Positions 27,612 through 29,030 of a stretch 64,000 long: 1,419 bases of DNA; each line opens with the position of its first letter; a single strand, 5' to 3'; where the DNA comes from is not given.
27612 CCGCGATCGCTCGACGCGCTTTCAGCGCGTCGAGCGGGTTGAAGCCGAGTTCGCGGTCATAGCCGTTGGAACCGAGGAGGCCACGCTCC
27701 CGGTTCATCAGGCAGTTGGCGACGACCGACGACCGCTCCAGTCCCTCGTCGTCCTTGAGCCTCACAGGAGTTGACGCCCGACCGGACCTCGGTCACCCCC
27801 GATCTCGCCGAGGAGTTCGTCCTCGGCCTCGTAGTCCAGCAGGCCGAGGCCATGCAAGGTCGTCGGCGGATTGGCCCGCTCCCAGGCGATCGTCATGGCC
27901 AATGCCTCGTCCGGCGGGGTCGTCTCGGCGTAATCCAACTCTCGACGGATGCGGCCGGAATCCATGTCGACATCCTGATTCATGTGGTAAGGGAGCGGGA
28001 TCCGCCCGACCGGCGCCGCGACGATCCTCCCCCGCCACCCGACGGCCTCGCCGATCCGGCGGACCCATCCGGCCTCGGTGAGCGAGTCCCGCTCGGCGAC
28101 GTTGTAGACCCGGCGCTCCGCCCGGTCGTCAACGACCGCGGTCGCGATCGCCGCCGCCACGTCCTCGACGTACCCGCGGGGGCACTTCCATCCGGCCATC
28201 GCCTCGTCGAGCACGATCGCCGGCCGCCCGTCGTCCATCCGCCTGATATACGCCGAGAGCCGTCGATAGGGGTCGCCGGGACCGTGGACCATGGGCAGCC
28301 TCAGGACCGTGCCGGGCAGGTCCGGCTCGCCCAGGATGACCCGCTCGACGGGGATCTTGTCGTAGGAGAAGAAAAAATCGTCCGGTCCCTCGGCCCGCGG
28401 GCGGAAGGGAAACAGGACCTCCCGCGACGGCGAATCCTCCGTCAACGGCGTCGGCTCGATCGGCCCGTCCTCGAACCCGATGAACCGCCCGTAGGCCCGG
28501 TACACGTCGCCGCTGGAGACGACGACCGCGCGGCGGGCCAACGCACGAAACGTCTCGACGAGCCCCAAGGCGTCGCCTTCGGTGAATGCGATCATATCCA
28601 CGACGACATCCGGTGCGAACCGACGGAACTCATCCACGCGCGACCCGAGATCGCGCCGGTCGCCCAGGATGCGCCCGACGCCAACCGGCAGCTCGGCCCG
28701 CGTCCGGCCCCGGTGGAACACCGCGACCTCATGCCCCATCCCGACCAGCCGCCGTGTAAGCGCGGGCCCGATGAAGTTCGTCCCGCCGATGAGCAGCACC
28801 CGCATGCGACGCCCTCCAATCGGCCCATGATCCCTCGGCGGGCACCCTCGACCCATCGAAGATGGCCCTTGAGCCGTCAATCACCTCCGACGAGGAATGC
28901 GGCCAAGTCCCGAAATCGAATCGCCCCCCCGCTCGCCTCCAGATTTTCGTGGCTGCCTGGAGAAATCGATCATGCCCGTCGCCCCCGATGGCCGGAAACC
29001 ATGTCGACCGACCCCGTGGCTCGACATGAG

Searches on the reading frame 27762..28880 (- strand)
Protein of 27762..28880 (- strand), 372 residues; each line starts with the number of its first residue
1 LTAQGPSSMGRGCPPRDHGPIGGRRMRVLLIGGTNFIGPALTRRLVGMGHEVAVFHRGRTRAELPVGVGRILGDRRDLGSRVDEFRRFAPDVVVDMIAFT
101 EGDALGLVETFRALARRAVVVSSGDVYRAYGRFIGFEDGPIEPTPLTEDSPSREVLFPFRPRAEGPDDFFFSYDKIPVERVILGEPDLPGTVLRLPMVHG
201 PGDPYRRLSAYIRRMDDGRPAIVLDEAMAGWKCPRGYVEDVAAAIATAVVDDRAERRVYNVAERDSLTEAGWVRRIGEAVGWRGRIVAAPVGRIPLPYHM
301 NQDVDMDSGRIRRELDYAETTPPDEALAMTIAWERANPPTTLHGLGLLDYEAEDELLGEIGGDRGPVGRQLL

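Call 91: search_protein_families(library=pfam, proteins=[window:27762-28880:-], max_evalue=0.001)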
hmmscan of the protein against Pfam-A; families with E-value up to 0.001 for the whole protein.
window:27762-28880:- (372 aa): 1 family
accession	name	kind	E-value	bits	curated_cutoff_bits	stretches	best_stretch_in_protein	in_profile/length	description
PF01370.27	Epimerase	-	8.1e-13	48.8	20.9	2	28-100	1-74/240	NAD dependent epimerase/dehydratase family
